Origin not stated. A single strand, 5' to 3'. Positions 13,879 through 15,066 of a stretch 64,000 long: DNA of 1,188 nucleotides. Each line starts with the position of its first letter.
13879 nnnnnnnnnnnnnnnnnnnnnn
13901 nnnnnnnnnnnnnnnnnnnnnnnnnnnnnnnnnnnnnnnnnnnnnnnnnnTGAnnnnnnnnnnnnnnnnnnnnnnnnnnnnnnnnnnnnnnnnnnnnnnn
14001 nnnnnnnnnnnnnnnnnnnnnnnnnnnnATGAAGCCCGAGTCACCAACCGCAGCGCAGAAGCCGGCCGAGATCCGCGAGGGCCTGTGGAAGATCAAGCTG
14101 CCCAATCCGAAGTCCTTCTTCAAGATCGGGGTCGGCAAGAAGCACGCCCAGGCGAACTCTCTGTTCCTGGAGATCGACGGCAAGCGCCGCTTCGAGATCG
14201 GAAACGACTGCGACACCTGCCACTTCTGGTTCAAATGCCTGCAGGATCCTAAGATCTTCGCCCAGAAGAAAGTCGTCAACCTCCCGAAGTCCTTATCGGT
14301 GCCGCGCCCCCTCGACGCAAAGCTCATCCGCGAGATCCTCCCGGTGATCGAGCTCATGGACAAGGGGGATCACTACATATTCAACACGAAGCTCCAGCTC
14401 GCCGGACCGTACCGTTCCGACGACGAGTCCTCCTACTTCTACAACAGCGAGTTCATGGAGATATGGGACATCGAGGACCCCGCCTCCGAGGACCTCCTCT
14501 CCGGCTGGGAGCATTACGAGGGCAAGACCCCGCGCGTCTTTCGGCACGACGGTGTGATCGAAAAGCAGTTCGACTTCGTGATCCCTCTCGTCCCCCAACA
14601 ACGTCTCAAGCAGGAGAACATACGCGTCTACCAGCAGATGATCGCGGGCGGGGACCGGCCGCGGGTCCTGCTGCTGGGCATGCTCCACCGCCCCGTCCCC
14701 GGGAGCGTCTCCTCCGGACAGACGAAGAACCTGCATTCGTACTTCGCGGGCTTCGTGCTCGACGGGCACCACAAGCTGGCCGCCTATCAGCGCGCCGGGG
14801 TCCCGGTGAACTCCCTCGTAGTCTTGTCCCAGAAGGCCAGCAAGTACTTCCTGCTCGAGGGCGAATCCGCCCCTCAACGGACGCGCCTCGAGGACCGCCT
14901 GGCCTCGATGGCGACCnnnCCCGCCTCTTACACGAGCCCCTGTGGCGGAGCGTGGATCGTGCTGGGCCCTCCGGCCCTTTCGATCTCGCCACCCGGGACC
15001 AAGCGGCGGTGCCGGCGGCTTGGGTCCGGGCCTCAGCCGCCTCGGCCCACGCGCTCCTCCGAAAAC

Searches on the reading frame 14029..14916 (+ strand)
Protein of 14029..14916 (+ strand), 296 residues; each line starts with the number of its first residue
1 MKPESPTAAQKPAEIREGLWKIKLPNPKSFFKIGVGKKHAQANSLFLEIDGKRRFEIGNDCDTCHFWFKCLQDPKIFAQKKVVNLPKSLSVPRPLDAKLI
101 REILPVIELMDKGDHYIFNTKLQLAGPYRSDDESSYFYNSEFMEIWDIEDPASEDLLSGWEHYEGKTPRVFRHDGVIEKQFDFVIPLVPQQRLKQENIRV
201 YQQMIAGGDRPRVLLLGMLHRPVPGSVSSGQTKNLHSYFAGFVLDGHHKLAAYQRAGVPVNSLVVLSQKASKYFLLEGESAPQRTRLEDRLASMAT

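Call 8: search_protein_families(library=pfam, proteins=[window:14029-14916:+], max_evalue=0.01)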
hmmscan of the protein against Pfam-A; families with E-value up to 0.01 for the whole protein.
window:14029-14916:+ (296 aa): 0 families

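Call 13: search_protein_families(library=padloc, proteins=[window:14029-14916:+], max_evalue=1)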
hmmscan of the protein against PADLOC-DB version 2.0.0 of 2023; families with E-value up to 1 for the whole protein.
window:14029-14916:+ (296 aa): 0 families

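Call 14: search_protein_families(library=phrogs, proteins=[window:14029-14916:+], max_evalue=1)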
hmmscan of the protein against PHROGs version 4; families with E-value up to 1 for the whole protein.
window:14029-14916:+ (296 aa): 0 families

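Call 50: find_related_loci(query=A4, collection=genome_contigs, flank=10000)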
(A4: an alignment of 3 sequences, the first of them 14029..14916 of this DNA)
Query A4 (296 aa) in genome_contigs; peptide patterns used: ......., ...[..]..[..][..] (x = any residue, [..] = any of these).
230 stretches matched a pattern; 81 encode a relative of the query (tblastn E <= 1e-3); the best 80 are kept; 80 distinct loci.
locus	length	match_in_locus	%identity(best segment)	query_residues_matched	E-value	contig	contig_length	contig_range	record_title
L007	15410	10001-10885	75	2-295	3e-157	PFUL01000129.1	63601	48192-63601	MAG: Elusimicrobia bacterium CG_4_9_14_3_um_filter_62_55 CG_4_9_14_3_um_filter_150_scaffold_177_c, whole genome shotgun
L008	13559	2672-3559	73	1-296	2e-154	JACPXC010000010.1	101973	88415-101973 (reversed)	MAG: Elusimicrobia bacterium isolate NC_groundwater_827_Pr1_B-0.1um_69_30 Montesol18_Bp1_scaffold_73116, whole genome sh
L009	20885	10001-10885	73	1-295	6e-154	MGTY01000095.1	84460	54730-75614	MAG: Elusimicrobia bacterium GWA2_69_24 gwa2_scaffold_524, whole genome shotgun sequence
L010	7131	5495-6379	72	2-295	2e-151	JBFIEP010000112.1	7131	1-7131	MAG: Elusimicrobiota bacterium isolate Mix_sand11.2021.09.D.84 k141_1399508_length_7131_cov_8.0000, whole genome shotgun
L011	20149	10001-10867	71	1-289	3e-150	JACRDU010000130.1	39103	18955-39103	MAG: Elusimicrobia bacterium isolate NC_groundwater_1680_Pr3_B-0.1um_70_15 SR-2_scaffold_141_3178317, whole genome shotg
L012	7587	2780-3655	69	4-295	4e-147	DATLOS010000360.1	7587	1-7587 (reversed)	MAG TPA_asm: Elusimicrobiota bacterium isolate SMAG_U13832 k141_1764067, whole genome shotgun sequence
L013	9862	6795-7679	68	1-296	5e-144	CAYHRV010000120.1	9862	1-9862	MAG TPA_asm: uncultured Elusimicrobia bacterium isolate ERP119705_co15_213 genome assembly, contig: NODE_8159_length_986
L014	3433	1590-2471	67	1-295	4e-149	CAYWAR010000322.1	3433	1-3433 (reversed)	MAG TPA_asm: uncultured Elusimicrobia sp. isolate binchicken_co248_100 genome assembly, contig: NODE_58481_length_3433_c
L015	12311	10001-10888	65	1-296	2e-140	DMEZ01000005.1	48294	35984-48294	MAG TPA_asm: Elusimicrobia bacterium isolate UBA9639 contig_19425, whole genome shotgun sequence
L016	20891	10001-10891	65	1-296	5e-140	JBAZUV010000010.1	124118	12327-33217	MAG: Elusimicrobiota bacterium isolate SO_2017_GW1_237 NODE_1044_length_124118_cov_6.416111_OW334_2017, whole genome sho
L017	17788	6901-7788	65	1-296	1e-138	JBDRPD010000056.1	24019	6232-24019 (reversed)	MAG: Elusimicrobiota bacterium isolate MEGAHIT-group-2.10 k141_442952, whole genome shotgun sequence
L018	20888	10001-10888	64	1-296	2e-138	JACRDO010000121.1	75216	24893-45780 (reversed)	MAG: Elusimicrobia bacterium isolate NC_groundwater_1674_Pr3_B-0.1um_65_18 SR-2_scaffold_141_2516921, whole genome shotg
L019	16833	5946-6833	64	1-296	2e-137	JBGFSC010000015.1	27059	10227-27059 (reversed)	MAG: Elusimicrobiota bacterium isolate BA1A30.2019.Bin.75 NODE_986_length_27059_cov_4.149194, whole genome shotgun seque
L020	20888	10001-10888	63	1-294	2e-133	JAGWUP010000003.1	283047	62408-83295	MAG: Elusimicrobia bacterium isolate REEB4 contig-150_8, whole genome shotgun sequence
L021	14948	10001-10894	62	1-296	2e-132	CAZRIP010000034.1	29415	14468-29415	MAG TPA_asm: uncultured Elusimicrobia sp. isolate binchicken_co54_389 genome assembly, contig: NODE_2647_length_29415_co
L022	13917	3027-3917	62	1-295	3e-132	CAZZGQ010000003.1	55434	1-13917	MAG TPA_asm: uncultured Elusimicrobia sp. isolate SRP272529_co2_26 genome assembly, contig: NODE_758_length_55434_cov_12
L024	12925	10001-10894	60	1-296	5e-130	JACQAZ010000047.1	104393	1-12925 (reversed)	MAG: Elusimicrobia bacterium isolate NC_groundwater_929_Pr1_S-0.2um_66_27 Montesol18-Sp2_coassembly_scaffold_1278462, wh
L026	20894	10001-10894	59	1-296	1e-129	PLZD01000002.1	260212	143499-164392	MAG: Elusimicrobia bacterium isolate palsa_1176 73.20120700_P3D.185_contig_1054, whole genome shotgun sequence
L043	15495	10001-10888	57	1-294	1e-122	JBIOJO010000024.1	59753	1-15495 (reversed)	MAG: Elusimicrobiota bacterium isolate GcC5-9 k141_1773219_length_59753_cov_34.0000, whole genome shotgun sequence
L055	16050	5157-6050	56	4-294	6e-121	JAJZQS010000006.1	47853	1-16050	MAG: bacterium isolate SKS1.bin53 NODE_1230_length_47853_cov_7.071387, whole genome shotgun sequence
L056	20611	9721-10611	58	1-295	6e-121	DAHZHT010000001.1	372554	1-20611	MAG TPA_asm: Elusimicrobia bacterium isolate clean4882 NODE_1_length_372554_cov_4.713472, whole genome shotgun sequence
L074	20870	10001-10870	59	1-290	1e-118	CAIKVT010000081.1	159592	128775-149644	MAG: uncultured Elusimicrobia bacterium isolate MJ-time_bin-0941 genome assembly, contig: bin-0941:81/84, whole genome s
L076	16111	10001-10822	61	25-294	3e-117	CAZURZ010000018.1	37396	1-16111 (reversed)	MAG TPA_asm: uncultured Elusimicrobia sp. isolate SRP287453_co1_212 genome assembly, contig: NODE_1755_length_37396_cov_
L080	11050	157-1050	56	1-296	3e-113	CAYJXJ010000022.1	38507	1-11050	MAG TPA_asm: uncultured Elusimicrobia bacterium isolate ERP125453_co1_480 genome assembly, contig: NODE_816_length_38507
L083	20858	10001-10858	53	14-295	2e-105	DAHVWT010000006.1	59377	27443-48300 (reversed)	MAG TPA_asm: Elusimicrobia bacterium isolate clean752 NODE_6_length_59377_cov_4.383170, whole genome shotgun sequence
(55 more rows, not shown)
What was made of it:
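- Tried and rejected: The neighbour's alignment was used instead (call 50).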

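Call 67: search_solved_structures(query=A5, max_evalue=10, show_alignments=2)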
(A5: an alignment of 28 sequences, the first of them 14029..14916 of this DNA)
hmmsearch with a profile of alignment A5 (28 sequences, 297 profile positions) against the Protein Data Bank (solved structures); distinct sequences matched with E-value up to 10: 8.
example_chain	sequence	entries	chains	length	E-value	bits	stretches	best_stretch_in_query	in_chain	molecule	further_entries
5i9d_A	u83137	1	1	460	4.9e-12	48.7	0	192-221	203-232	pentatricopeptide repeat protein dPPR-U8A2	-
5i9g_C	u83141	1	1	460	1.1e-11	47.6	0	183-219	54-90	pentatricopeptide repeat protein dPPR-U8C2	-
5i9h_A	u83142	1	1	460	1.3e-11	47.3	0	183-219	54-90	pentatricopeptide repeat protein dPPR-U8G2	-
5i9f_A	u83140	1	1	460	1.5e-11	47.1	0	183-219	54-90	pentatricopeptide repeat protein dPPR-U10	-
4ozs_A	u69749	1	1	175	0.0011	21.3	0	183-221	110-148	Alpha solenoid protein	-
8eoz_B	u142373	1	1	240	0.16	14.1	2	155-219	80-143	C3HR3_4r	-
5naq_A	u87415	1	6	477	0.46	12.7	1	81-147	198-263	Beta-galactosidase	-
5nav_A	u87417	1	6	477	0.57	12.3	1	81-147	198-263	Beta-galactosidase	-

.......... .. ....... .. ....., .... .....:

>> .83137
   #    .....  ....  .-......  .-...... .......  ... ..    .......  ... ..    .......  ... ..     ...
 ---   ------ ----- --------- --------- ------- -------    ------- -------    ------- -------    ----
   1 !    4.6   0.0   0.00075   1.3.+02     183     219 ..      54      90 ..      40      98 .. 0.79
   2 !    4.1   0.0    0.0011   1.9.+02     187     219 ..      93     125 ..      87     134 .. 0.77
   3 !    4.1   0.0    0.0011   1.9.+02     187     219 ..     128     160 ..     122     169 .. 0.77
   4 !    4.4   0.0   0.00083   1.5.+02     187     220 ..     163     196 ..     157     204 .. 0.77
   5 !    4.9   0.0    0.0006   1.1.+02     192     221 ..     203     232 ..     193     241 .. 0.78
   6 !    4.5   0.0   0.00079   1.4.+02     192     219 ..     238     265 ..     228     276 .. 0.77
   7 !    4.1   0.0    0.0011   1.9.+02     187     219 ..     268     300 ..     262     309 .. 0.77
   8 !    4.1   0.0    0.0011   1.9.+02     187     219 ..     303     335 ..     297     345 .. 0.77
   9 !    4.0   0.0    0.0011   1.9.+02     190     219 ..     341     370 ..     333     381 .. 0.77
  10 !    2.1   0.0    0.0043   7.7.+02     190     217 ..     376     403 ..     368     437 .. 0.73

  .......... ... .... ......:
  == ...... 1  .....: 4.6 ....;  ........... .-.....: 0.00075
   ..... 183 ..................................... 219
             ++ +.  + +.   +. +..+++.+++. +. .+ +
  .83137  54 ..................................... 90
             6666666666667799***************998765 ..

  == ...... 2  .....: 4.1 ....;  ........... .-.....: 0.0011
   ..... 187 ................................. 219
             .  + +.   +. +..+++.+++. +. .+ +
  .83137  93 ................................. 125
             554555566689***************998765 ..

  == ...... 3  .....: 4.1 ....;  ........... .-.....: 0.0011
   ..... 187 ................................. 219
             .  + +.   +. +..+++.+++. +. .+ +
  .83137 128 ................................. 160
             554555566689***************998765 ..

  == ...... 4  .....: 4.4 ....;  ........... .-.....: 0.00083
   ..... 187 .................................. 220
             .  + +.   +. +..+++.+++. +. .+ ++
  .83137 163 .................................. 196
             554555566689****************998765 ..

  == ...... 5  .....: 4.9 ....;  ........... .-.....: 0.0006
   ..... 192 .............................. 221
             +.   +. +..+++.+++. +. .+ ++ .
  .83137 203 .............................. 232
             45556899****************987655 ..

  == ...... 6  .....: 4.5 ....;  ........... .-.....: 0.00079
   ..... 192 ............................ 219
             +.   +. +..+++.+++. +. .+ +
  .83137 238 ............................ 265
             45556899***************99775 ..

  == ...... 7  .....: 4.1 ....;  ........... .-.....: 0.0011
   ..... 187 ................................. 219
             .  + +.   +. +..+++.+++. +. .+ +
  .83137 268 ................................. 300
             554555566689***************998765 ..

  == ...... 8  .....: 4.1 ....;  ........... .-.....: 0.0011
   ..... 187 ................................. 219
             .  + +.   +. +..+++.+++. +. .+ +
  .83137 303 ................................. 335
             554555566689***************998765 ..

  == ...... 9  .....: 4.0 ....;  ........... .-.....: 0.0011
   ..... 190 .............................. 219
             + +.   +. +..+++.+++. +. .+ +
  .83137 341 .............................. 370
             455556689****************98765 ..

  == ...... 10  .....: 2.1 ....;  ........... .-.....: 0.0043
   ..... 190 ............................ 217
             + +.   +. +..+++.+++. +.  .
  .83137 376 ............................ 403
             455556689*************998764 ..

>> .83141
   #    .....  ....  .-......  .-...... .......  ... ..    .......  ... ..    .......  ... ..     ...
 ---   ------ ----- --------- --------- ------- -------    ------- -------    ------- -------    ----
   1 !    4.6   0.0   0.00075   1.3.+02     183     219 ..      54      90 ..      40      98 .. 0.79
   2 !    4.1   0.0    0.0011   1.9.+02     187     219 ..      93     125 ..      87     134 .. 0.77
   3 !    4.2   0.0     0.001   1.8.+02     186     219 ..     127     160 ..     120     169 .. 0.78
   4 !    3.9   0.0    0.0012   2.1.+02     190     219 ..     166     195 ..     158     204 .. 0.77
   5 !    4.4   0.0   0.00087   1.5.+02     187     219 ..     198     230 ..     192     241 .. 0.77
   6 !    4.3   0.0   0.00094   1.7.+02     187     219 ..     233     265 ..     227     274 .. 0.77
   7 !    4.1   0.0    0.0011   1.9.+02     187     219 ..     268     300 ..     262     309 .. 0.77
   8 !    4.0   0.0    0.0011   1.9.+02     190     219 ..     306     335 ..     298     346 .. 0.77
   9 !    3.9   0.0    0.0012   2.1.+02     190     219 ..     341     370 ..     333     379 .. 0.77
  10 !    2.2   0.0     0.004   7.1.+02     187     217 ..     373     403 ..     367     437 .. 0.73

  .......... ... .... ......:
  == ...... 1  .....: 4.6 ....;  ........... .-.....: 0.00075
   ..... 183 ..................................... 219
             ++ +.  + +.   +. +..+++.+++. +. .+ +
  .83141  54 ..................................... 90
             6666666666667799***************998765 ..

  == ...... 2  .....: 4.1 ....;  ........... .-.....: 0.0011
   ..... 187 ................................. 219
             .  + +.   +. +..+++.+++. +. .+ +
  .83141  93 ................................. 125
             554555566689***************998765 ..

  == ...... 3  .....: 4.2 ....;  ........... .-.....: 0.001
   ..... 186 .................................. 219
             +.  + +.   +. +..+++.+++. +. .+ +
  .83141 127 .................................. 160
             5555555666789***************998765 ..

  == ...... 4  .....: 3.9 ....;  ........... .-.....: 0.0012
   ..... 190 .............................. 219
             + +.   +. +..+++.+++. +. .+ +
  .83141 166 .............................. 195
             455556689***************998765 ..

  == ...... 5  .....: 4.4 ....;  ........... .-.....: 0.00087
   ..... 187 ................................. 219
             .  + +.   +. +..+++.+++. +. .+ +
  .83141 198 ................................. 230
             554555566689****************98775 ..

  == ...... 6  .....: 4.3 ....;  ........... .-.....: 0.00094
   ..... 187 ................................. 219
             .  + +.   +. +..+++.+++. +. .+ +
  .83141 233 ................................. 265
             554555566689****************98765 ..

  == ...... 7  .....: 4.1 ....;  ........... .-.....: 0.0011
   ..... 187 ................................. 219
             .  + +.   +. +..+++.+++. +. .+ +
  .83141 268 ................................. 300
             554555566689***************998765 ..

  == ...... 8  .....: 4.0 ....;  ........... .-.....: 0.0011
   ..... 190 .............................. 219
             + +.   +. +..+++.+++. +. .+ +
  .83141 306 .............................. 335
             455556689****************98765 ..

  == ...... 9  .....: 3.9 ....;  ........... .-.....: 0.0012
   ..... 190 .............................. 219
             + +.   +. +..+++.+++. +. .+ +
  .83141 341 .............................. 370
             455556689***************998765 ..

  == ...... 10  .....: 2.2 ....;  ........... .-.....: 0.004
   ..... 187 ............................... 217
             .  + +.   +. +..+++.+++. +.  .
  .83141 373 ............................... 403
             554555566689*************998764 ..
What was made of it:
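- Tried and rejected: PDB profile hits of the neighbour to designed PPR proteins (call 67).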

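Call 68: find_homologous_proteins(query=window:14029-14916:+, max_evalue=0.001)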
Query window:14029-14916:+ (296 aa): 121 proteins with E <= 0.001 among 1110 candidates; the best 120 are listed.
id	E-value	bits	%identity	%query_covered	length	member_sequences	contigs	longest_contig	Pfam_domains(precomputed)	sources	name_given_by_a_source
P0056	9.5e-200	680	100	100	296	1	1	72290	-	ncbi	ncbi:MAG: hypothetical protein ABII00_05860 [Elusimicrobiota bacterium]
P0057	4.0e-156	537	75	100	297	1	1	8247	-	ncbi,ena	-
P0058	2.9e-154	531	74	100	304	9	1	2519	-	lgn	-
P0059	2.1e-153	528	75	99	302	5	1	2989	-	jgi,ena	-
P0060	9.3e-152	522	72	100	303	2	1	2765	-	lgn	-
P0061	1.8e-150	518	73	100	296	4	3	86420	-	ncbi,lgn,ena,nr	ncbi:MAG: hypothetical protein A2X36_01660 [Elusimicrobia bacterium GWA2_69_24]|nr:MAG: hypothetical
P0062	1.9e-150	518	73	100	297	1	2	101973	-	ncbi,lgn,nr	ncbi:MAG: hypothetical protein HYZ75_05215 [Elusimicrobia bacterium]|nr:hypothetical protein [Elusim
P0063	4.2e-150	517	72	100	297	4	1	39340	-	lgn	-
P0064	1.8e-149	515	72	99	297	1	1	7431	-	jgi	-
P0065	8.6e-148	509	72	99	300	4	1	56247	-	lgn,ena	-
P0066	1.7e-146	505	70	100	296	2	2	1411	-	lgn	-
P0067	2.6e-146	504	70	100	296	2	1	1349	-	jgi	-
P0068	3.8e-141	488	66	100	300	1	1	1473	-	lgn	-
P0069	8.7e-139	480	68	100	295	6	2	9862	-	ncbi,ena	-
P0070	2.0e-137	475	65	100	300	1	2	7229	-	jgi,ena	-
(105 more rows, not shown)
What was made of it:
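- Checked: It has 120 homologous clusters at 52-75% identity (call 68) and occurs in 80 species-level genomes (call 50).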

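Call 72: search_protein_families(library=pfam, proteins=[L076:3511-5469:+, L055:11957-14587:+, L022:4069-5979:+, L043:5641-6969:+, L024:1934-3919:-, L080:9559-11049:-, L026:1305-2741:+, L083:10848-12227:+, L056:10670-12880:+, L074:16973-18943:+], max_evalue=0.001)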
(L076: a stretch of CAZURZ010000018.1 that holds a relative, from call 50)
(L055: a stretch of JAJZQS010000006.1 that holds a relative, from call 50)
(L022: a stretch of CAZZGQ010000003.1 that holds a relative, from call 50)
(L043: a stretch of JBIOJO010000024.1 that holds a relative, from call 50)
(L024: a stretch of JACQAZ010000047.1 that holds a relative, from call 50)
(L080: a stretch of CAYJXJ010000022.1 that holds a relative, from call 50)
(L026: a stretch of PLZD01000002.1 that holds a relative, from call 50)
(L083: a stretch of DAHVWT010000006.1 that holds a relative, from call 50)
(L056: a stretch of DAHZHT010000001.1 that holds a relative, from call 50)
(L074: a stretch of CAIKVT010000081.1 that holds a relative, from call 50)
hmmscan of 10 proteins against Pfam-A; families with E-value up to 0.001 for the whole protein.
L076:3511-5469:+ (653 aa): 0 families

L055:11957-14587:+ (877 aa): 0 families

L022:4069-5979:+ (637 aa): 2 families
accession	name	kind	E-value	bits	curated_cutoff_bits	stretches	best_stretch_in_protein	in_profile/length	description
PF17936.7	Big_6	-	0.00076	20.1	27.6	0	475-514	28-68/83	Bacterial Ig domain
PF10571.15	UPF0547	-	0.00098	19.6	29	0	5-27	3-25/26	Uncharacterised protein family UPF0547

L043:5641-6969:+ (443 aa): 4 families
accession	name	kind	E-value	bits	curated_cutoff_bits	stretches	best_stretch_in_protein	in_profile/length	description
PF13561.12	adh_short_C2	-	1.8e-55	188.5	27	1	185-418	6-235/236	Enoyl-(Acyl carrier protein) reductase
PF00106.31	adh_short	-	4.1e-49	167.2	26.6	1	176-365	1-189/195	short chain dehydrogenase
PF08659.16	KR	-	4.5e-10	40.2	22.6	1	179-288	4-116/180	KR domain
PF23441.1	SDR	-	6.9e-07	29.3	27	1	177-417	9-254/258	SDR-like rossmann domain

L024:1934-3919:- (662 aa): 5 families
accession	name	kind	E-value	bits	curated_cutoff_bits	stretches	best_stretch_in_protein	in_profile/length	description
PF08338.16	DUF1731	-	4e-21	74.9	27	1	614-660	1-47/47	Domain of unknown function (DUF1731)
PF01370.27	Epimerase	-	2.7e-19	70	20.9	1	369-579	1-227/240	NAD dependent epimerase/dehydratase family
PF13460.12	NAD_binding_10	-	8.5e-06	26.2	27.2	1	373-482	1-103/184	NAD(P)H-binding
PF16363.11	GDP_Man_Dehyd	-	0.00012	22.1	27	0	371-494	2-144/332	GDP-mannose 4,6 dehydratase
PF03807.23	F420_oxidored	-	0.00051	21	21.6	0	369-429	2-64/94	NADP oxidoreductase coenzyme F420-dependent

L080:9559-11049:- (497 aa): 2 families
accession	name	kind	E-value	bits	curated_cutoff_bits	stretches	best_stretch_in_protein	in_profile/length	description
PF00557.29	Peptidase_M24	-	1.2e-56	192.3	23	1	209-466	2-207/208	Metallopeptidase family M24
PF05195.22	AMP_N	-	3.4e-28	98.2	24.6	1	51-165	3-121/121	Aminopeptidase P, N-terminal domain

L026:1305-2741:+ (479 aa): 2 families
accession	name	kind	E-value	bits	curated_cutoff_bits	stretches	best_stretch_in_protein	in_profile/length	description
PF00437.27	T2SSE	-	2.8e-40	138.5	24.9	1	195-415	78-288/370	Type II/IV secretion system protein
PF13191.12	AAA_16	-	0.00063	20.7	32.6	0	250-282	20-52/167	AAA ATPase domain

L083:10848-12227:+ (460 aa): 0 families

L056:10670-12880:+ (737 aa): 3 families
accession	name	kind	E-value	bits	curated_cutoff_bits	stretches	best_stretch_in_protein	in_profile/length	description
PF12437.13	GSIII_N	-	7.9e-77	256.8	25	1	38-200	2-160/160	Glutamine synthetase type III N terminal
PF18318.6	Gln-synt_C-ter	-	8e-42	142.2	22.7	1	528-643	1-116/118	Glutamine synthetase C-terminal domain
PF00120.29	Gln-synt_C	-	6.8e-22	78.4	24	1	225-406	23-201/344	Glutamine synthetase, catalytic domain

L074:16973-18943:+ (657 aa): 2 families
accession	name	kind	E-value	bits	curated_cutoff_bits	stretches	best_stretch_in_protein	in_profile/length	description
PF00924.24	MS_channel_2nd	-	2.3e-22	79.3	20.2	2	584-639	1-56/68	Mechanosensitive ion channel, beta-domain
PF21088.3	MS_channel_1st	-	5e-06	26.8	23.1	1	328-367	3-42/42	Mechanosensitive ion channel, transmembrane helices 2/3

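Call 73: predict_structure(alignment_id=A6)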
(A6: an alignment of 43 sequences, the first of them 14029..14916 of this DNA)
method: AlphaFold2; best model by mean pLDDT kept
length: 296 residues; sequences in the alignment: 43
mean_pLDDT: 87.9   pTM: 0.88
mean pLDDT of the five models: 87.9, 84.6, 78.2, 74.7, 70.6
residues with pLDDT >= 90: 183; 70-90: 87; 50-70: 18; < 50: 8
segments of 3 or more residues with pLDDT < 50: 1-7
pLDDT, mean of each block of 10 residues (from residue 1): 49 94 91 75 82 85 74 84 78 84 92 94 92 89 88 86 94 91 94 95 94 94 90 93 95 96 92 87 92 93
secondary structure, 60 per line:
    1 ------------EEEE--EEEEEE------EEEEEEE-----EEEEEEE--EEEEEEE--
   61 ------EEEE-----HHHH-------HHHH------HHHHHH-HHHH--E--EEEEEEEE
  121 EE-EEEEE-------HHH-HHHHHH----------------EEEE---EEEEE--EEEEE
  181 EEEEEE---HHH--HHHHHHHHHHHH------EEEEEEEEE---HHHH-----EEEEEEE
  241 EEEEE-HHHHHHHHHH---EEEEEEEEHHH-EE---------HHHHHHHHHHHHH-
elements in order: E13-16 E19-24 E31-37 E43-49 E52-58 E67-70 H76-79 H87-90 H97-102 H104-107 E113-122 E124-128 H140-145 E162-165 E169-173 E176-186 H195-206 E213-221 H225-228 E234-245 H247-256 E260-267 H283-295

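Call 75: fold_search(model_id=the predicted structure, library=pdb)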
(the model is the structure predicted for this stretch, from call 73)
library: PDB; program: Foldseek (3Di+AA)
matches with E <= 10: 270; with E <= 0.001: 0
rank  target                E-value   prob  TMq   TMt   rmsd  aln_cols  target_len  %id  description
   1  4g0h                  1.1e+00  0.02  0.11  0.08  20.6       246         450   11  Crystal structure of the N-terminal domain of Helicobacter pylori CagA protein (released 2012-08-22)
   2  9vqm_A                1.4e+00  0.05  0.13  0.06   7.8       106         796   12  Cryo-EM structure of Elapor1WT in tetrameric form (released 2025-07-23)
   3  8j2f_A                1.4e+00  0.01  0.08  0.07  17.0       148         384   10  Human neutral shpingomyelinase (released 2023-12-06)
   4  7na5_A                1.7e+00  0.03  0.09  0.10  15.6       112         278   12  Structure of the H2DB-TCR ternary complex with HSF2 melanoma neoantigen (released 2022-06-22)
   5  5yu8_H                1.7e+00  0.01  0.10  0.16  18.9       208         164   12  Cofilin decorated actin filament (released 2018-05-23)
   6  9vqm_C                1.7e+00  0.01  0.14  0.06  17.2       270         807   10  Cryo-EM structure of Elapor1WT in tetrameric form (released 2025-07-23)
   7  8d04_B                1.8e+00  0.10  0.12  0.42  11.8        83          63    8  Hallucinated C2 protein assembly HALC2_062 (released 2022-09-28)
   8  2fh4_A                1.8e+00  0.06  0.09  0.09  12.7        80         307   11  C-terminal half of gelsolin soaked in EGTA at pH 8 (released 2006-06-13)
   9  1ev8                  1.8e+00  0.03  0.10  0.11  16.7       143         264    8  CRYSTAL STRUCTURE ANALYSIS OF CYS167 MUTANT OF ESCHERICHIA COLI (released 2000-05-03)
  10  9jw0_A                1.8e+00  0.03  0.11  0.10  18.8       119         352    9  Structure of the N-terminal 3 domains (V1-V3) villin bound to actin (released 2025-10-15)
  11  2g8d                  1.8e+00  0.02  0.08  0.08  14.8       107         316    6  Lactobacillus casei thymidylate synthase Y261W-dUMP complex (released 2006-03-14)
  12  4qtp_A                2.2e+00  0.03  0.10  0.22  17.6       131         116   13  Crystal Structure of an Anti-sigma Factor Antagonist from Mycobacterium paratuberculosis (released 2014-07-16)
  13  4qtp_B                2.2e+00  0.03  0.10  0.22  17.3       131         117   12  Crystal Structure of an Anti-sigma Factor Antagonist from Mycobacterium paratuberculosis (released 2014-07-16)
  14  6auj_A                2.2e+00  0.03  0.10  0.11  15.2       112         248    7  Crystal structure of thymidylate synthase from Elizabethkingia anophelis NUHP1 (released 2017-09-27)
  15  2vet                  2.2e+00  0.02  0.10  0.11  16.9       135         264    7  CRYSTAL STRUCTURE OF THE THYMIDYLATE SYNTHASE K48Q COMPLEXED WITH DUMP (released 2007-12-04)
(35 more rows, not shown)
